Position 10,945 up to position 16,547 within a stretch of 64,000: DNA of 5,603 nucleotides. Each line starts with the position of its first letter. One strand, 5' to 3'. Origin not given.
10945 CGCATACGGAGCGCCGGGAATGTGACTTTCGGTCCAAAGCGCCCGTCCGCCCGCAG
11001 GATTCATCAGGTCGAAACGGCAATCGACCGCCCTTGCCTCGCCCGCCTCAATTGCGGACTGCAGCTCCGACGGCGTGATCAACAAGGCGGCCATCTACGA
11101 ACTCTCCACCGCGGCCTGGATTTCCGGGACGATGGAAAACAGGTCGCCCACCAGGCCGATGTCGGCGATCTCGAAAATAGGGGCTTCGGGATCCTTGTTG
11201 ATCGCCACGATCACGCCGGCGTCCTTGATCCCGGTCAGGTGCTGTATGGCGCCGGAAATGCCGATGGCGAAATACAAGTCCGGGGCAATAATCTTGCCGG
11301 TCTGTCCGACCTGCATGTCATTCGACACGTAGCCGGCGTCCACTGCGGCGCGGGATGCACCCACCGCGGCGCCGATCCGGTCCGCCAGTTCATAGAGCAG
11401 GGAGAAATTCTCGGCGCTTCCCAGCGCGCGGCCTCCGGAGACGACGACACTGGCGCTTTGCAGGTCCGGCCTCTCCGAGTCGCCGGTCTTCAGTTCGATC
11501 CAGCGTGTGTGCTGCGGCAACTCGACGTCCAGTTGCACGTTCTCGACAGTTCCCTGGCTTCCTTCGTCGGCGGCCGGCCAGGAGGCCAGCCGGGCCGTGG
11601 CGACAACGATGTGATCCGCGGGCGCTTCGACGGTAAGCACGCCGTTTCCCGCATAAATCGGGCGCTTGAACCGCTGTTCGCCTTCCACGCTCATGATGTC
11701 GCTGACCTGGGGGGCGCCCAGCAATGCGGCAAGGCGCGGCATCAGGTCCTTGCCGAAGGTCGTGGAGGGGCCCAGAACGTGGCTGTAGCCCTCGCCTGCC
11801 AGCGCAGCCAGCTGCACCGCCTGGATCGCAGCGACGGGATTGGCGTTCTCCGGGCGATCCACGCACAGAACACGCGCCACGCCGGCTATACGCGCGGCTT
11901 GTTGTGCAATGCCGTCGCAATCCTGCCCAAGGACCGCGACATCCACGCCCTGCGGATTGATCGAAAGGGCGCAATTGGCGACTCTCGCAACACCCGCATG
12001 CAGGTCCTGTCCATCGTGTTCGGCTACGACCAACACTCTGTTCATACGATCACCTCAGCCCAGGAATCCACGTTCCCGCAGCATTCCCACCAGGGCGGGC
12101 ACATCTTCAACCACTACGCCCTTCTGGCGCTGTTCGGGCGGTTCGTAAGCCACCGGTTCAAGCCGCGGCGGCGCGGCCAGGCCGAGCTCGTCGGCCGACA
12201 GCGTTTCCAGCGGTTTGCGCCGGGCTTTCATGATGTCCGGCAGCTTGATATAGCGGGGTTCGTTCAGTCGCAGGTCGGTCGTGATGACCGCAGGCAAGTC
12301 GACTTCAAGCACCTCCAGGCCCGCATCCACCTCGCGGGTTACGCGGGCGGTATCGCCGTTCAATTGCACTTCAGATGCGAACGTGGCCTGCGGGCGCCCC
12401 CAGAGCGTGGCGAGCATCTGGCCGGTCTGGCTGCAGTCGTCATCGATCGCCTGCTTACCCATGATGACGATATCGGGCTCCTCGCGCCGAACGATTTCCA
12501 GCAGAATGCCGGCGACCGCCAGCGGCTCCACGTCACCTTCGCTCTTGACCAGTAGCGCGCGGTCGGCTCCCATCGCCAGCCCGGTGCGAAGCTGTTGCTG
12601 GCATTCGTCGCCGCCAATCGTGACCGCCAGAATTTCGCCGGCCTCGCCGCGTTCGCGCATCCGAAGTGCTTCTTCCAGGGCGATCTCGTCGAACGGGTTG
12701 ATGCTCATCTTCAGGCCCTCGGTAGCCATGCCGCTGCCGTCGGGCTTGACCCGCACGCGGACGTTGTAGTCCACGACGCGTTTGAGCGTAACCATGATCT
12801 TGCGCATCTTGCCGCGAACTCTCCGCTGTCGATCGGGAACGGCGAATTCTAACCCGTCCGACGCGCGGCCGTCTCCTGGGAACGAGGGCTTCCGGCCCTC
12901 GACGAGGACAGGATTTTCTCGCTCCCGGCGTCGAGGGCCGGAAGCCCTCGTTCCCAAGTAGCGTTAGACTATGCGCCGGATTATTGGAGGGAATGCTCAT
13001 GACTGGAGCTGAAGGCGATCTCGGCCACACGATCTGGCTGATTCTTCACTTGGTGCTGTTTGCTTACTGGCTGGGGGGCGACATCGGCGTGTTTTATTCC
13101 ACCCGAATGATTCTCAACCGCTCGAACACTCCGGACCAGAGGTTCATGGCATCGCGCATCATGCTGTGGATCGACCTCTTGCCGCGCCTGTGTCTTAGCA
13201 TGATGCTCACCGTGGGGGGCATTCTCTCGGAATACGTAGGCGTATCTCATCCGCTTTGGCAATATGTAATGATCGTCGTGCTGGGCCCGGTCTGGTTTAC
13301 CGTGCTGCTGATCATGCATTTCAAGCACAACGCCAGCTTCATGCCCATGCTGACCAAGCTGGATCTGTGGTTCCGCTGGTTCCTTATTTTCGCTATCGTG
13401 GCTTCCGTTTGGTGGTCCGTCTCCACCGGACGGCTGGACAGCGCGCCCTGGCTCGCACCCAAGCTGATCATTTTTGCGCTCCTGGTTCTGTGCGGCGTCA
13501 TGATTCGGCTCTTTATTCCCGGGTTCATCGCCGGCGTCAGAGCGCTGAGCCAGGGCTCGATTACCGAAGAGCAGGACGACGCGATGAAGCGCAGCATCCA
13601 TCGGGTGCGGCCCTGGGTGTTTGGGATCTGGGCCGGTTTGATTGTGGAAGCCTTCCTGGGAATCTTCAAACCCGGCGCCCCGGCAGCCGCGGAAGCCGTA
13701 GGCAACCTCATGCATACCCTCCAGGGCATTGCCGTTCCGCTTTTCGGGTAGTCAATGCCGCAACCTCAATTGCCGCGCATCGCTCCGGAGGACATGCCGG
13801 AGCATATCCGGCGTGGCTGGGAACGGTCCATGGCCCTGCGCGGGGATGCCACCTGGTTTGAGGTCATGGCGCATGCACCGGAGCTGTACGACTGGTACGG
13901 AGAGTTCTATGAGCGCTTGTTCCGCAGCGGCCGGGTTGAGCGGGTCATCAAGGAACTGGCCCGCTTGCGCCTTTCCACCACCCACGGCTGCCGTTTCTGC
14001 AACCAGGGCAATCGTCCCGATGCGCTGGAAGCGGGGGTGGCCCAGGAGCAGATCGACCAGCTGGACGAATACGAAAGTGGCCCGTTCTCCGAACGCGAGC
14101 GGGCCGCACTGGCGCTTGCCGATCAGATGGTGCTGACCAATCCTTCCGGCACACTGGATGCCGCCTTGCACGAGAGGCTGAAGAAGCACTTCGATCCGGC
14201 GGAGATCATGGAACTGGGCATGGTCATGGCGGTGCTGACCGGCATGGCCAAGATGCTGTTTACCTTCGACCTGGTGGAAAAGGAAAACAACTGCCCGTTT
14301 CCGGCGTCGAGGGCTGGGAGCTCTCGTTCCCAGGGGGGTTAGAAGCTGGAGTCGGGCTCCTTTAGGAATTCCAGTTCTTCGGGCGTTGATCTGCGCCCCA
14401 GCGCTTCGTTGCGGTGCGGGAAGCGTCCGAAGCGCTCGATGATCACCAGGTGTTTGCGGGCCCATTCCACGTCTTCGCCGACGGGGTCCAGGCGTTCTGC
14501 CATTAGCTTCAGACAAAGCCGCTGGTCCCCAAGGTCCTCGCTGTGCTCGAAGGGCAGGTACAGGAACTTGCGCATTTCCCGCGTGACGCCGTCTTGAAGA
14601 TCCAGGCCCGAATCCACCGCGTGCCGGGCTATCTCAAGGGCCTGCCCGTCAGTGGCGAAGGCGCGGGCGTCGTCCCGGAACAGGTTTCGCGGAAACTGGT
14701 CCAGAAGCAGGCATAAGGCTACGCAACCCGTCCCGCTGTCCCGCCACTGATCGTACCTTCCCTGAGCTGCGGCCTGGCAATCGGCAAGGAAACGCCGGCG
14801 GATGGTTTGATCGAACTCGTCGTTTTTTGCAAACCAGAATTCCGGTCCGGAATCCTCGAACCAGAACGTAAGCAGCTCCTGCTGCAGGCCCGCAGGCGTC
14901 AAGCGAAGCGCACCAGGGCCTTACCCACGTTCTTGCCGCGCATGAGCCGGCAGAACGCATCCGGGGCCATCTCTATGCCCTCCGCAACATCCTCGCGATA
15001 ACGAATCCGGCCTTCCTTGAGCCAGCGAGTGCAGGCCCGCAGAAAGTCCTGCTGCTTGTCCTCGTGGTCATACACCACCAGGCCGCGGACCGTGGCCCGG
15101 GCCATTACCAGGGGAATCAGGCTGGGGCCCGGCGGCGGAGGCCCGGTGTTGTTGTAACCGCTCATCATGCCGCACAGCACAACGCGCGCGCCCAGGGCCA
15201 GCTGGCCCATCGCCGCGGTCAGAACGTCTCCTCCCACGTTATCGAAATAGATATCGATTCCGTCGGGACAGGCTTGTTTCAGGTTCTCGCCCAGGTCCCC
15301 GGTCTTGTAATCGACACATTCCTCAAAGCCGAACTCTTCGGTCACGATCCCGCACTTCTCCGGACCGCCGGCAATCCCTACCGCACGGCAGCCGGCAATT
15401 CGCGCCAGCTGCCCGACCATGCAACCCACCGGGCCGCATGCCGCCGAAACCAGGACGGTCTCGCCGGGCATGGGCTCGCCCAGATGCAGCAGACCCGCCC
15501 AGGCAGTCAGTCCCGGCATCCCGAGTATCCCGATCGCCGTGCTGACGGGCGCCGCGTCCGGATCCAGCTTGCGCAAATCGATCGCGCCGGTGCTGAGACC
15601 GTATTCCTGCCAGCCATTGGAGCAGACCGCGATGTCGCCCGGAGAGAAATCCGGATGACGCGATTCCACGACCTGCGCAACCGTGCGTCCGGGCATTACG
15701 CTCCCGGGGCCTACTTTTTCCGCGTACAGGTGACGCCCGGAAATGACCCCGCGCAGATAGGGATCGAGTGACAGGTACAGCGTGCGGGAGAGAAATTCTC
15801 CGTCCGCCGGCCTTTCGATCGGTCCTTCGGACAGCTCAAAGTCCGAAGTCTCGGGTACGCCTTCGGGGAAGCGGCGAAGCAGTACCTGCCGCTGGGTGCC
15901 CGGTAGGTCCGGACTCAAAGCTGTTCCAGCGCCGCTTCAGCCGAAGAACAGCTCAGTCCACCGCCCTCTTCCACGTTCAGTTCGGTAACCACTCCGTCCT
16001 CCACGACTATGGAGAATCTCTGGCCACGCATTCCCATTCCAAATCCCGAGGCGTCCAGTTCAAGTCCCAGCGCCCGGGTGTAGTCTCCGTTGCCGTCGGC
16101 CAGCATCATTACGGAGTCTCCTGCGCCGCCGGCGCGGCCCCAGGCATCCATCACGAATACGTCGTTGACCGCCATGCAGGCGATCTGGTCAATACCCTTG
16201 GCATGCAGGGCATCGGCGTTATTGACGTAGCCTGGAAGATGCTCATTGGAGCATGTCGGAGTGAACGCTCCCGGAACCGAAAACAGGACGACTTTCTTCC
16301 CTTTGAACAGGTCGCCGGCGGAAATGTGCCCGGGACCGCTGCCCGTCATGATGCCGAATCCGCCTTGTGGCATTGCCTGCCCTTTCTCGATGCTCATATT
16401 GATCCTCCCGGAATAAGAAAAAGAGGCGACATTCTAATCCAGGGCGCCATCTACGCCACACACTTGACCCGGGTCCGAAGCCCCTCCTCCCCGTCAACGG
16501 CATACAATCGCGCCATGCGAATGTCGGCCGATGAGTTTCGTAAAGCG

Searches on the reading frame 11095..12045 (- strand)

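Call 8: search_protein_families(library=pfam, proteins=[window:11095-12045:-])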
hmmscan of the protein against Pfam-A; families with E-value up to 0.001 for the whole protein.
window:11095-12045:- (316 aa): 2 families
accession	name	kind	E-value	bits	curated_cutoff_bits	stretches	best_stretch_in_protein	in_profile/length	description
PF00766.25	ETF_alpha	-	9.3e-35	118.9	27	1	194-274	1-81/81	Electron transfer flavoprotein FAD-binding domain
PF01012.27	ETF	-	7.4e-32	111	26.7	1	4-173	1-179/181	Electron transfer flavoprotein domain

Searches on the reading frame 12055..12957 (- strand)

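Call 8: search_protein_families(library=pfam, proteins=[window:12055-12957:-])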
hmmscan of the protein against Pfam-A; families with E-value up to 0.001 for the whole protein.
window:12055-12957:- (300 aa): 1 family
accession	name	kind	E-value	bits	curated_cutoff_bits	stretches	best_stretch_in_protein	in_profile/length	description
PF01012.27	ETF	-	4.5e-41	141.1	26.7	1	77-257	4-180/181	Electron transfer flavoprotein domain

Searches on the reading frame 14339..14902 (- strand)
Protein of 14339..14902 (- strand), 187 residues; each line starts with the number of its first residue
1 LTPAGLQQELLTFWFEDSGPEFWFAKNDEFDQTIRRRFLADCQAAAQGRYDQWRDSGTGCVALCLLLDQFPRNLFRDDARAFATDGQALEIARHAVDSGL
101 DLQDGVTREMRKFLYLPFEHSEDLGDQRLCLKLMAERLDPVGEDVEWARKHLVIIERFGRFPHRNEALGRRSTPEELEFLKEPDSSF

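Call 8: search_protein_families(library=pfam, proteins=[window:14339-14902:-])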
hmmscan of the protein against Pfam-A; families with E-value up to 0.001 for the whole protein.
window:14339-14902:- (187 aa): 1 family
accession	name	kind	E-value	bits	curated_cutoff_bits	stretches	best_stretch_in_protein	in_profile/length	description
PF06041.17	DUF924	-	1.5e-60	204.8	27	1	11-183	2-179/180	Bacterial protein of unknown function (DUF924)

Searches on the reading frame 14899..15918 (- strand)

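Call 8: search_protein_families(library=pfam, proteins=[window:14899-15918:-])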
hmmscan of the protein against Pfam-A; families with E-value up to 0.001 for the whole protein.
window:14899-15918:- (339 aa): 3 families
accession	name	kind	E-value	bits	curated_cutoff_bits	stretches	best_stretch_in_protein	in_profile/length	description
PF16884.10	ADH_N_2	-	2.7e-30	104.9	31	1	10-111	1-102/108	N-terminal domain of oxidoreductase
PF00107.32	ADH_zinc_N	-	7.5e-21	74.9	31.8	1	163-294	1-125/129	Zinc-binding dehydrogenase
PF13602.12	ADH_zinc_N_2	-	2.4e-12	48.4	27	1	197-335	2-133/134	Zinc-binding dehydrogenase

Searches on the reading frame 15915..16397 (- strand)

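Call 8: search_protein_families(library=pfam, proteins=[window:15915-16397:-])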
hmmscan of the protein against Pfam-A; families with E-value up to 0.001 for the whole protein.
window:15915-16397:- (160 aa): 2 families
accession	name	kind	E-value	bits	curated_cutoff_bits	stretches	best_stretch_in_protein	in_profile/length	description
PF08534.16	Redoxin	-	2.3e-33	115.5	26.6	1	6-157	3-148/148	Redoxin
PF00578.27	AhpC-TSA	-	5.2e-10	39.8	26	1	23-138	16-122/124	AhpC/TSA family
